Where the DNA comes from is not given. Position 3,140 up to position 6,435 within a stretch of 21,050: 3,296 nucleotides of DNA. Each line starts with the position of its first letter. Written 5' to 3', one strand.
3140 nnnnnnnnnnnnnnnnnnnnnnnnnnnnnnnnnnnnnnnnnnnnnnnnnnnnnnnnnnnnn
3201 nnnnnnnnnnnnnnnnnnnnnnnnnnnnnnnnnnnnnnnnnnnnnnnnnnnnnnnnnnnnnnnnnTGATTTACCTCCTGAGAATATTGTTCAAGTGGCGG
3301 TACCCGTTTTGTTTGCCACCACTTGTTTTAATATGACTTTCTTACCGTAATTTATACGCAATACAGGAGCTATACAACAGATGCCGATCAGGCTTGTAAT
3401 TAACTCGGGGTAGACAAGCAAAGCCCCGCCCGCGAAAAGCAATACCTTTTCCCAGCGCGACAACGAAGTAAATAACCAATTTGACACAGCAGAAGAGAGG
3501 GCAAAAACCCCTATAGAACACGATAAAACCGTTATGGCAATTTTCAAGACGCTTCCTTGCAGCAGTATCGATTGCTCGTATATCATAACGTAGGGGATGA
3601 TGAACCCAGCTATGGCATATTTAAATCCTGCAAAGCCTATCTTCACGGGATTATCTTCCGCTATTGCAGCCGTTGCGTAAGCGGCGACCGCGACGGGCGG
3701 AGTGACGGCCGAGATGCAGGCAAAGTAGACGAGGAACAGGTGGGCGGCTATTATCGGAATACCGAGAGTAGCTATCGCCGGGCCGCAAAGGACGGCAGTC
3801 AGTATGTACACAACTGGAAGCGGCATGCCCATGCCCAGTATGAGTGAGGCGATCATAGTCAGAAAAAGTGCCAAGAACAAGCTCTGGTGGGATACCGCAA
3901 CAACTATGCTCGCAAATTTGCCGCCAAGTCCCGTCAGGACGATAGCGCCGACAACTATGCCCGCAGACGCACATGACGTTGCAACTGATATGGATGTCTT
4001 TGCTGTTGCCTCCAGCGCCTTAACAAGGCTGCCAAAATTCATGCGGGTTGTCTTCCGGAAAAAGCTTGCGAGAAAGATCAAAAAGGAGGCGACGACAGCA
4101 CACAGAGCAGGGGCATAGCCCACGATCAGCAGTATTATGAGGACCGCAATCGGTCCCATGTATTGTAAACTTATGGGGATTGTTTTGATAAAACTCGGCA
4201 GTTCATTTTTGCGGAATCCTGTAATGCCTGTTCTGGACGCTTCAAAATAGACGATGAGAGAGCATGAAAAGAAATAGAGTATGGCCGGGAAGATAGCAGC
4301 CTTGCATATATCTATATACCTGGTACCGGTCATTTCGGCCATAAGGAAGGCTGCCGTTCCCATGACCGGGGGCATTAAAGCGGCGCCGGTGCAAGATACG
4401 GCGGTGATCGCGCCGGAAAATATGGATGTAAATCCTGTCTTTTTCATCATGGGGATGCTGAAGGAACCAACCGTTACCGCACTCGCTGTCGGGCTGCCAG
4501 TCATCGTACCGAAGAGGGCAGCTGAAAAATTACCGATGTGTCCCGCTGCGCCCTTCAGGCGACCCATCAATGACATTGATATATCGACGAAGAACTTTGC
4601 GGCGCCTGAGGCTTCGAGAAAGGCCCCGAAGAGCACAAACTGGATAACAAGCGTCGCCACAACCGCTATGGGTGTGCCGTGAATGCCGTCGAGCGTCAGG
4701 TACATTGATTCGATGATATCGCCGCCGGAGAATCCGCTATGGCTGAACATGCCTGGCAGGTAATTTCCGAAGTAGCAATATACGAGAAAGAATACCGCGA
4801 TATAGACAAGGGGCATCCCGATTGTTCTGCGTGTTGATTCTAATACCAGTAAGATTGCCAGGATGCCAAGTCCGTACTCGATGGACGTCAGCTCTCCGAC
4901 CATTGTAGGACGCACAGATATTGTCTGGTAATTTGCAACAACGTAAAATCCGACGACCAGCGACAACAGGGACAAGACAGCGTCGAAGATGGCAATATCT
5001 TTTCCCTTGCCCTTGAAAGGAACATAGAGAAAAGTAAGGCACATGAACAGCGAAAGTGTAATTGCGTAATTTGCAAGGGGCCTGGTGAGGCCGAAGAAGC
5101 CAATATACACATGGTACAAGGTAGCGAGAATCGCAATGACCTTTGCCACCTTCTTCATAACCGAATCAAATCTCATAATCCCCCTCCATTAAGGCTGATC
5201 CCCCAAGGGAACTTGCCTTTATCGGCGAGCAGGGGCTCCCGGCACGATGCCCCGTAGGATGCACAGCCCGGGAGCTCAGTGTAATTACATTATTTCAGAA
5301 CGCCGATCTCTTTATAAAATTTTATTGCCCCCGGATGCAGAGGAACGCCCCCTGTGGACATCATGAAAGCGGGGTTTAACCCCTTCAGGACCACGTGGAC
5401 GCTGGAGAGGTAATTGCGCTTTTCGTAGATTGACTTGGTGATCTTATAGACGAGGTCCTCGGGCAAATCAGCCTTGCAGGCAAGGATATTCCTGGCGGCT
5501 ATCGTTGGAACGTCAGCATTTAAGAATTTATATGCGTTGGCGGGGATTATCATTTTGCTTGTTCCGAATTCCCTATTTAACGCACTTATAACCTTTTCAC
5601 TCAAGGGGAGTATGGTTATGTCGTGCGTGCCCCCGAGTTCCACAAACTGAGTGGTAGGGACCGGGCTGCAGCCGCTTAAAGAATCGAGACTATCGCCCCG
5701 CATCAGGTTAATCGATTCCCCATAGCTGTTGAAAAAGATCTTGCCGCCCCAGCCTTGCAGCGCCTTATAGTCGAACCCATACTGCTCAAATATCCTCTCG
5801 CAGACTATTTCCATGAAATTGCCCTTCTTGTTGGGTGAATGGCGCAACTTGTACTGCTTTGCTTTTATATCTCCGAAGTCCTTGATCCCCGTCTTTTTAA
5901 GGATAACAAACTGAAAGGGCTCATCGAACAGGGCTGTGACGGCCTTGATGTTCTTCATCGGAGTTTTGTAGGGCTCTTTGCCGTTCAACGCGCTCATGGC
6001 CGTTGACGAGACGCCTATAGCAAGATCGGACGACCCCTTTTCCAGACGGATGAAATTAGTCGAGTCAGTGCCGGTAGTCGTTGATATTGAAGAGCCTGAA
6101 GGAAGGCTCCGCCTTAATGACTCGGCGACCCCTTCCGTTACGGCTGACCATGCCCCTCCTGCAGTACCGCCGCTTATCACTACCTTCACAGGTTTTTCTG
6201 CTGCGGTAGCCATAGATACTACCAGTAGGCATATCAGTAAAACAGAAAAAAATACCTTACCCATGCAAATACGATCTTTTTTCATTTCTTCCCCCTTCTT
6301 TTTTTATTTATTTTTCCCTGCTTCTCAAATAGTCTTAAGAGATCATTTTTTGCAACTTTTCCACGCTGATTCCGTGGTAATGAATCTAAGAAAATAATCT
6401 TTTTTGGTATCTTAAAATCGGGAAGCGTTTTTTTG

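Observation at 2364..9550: UbiD-like decarboxylase + UbiX + ATP-dependent CoA ligase + complete TAXI-TRAP importer in one operon: candidate anaerobic aromatic (di)carboxylate pathway with an undescribed parts list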

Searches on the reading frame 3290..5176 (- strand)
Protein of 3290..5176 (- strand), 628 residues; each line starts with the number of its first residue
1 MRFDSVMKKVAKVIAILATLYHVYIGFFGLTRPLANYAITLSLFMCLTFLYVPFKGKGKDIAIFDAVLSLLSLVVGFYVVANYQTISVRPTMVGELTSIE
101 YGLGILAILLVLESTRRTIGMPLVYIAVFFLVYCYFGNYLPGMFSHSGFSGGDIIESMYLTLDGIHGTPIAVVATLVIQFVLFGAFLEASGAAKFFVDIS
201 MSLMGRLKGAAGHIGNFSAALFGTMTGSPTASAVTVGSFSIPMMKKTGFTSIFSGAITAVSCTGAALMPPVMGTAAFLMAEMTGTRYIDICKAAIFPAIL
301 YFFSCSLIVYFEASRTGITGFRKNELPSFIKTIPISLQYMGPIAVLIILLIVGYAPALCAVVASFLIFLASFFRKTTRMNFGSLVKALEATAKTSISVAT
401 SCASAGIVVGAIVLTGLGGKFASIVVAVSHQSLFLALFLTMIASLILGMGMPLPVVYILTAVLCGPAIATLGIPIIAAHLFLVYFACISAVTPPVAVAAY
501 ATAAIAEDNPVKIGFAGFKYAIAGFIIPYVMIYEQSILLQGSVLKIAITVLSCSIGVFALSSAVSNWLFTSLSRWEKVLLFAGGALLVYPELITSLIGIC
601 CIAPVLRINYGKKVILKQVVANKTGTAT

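Call 5: search_protein_families(library=pfam, proteins=[window:3290-5176:-])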
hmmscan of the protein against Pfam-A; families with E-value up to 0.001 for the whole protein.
window:3290-5176:- (628 aa): 2 families
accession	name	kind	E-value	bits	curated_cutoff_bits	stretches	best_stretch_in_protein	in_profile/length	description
PF06808.19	DctM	-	4.7e-79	266.6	23.8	1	106-542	1-409/413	Tripartite ATP-independent periplasmic transporter, DctM component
PF04186.18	FxsA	-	0.00053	20.5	25.2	1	576-609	68-101/109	FxsA cytoplasmic membrane protein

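Call 6: search_protein_families(library=ncbifam, proteins=[window:3290-5176:-])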
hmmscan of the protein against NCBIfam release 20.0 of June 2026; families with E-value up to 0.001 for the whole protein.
window:3290-5176:- (628 aa): 3 families
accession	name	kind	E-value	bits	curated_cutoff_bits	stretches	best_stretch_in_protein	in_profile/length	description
TIGR02123.1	TRAP_fused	subfamily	5.1e-176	587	320.65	1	9-606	3-605/615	TRAP transporter fused permease subunit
TIGR00786.1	dctM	subfamily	1.9e-25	89.5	268.45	1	180-515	46-378/405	TRAP transporter large permease subunit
NF011634.1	PRK15060.1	equivalog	4e-14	52.5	800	1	178-536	60-406/425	2,3-diketo-L-gulonate TRAP transporter large permease YiaN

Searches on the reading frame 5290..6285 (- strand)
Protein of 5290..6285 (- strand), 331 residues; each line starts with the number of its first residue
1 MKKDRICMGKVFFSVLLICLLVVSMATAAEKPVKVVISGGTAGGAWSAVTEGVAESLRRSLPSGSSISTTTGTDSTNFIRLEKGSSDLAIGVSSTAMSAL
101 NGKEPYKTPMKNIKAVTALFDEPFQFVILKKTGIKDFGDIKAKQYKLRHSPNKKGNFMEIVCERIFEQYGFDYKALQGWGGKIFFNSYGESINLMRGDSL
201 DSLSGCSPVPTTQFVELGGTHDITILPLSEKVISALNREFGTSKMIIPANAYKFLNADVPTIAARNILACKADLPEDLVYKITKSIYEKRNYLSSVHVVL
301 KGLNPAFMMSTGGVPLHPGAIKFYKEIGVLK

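Call 5: search_protein_families(library=pfam, proteins=[window:5290-6285:-])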
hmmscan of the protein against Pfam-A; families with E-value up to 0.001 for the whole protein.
window:5290-6285:- (331 aa): 1 family
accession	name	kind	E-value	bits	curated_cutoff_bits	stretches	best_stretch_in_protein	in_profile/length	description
PF16868.10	NMT1_3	-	3.3e-55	188.2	27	1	38-328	2-289/289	NMT1-like family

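Call 6: search_protein_families(library=ncbifam, proteins=[window:5290-6285:-])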
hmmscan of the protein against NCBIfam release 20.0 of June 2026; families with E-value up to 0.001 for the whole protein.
window:5290-6285:- (331 aa): 1 family
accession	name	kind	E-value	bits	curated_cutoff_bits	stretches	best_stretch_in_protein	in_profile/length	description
TIGR02122.1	TRAP_TAXI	subfamily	4.9e-52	176.8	84.35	1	12-328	5-320/320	TAXI family TRAP transporter solute-binding subunit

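Call 9: search_solved_structures(query=window:5290-6285:-, max_evalue=0.001)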
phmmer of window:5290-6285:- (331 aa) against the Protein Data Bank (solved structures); distinct sequences matched with E-value up to 0.001: 7.
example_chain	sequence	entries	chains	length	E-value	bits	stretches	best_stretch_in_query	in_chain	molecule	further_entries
1us4_A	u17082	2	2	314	1.5e-20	76.9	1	34-331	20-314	PUTATIVE GLUR0 LIGAND BINDING CORE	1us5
9ibp_A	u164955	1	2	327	3.1e-20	75.9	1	25-329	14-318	Immunogenic protein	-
8u79_A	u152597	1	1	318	3.2e-20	75.9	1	35-331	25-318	Immunogenic protein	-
4ddd_A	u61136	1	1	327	2.4e-18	69.7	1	65-331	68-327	Immunogenic protein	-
9oz4_A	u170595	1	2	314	1.2e-15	60.9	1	64-330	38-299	TRAP transporter solute receptor, TAXI family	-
9ibo_A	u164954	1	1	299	1.4e-15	60.6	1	67-331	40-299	TAXI family TRAP transporter solute-binding subunit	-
8s4j_A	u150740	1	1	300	1.5e-15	60.6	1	67-331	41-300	TAXI family TRAP transporter solute-binding subunit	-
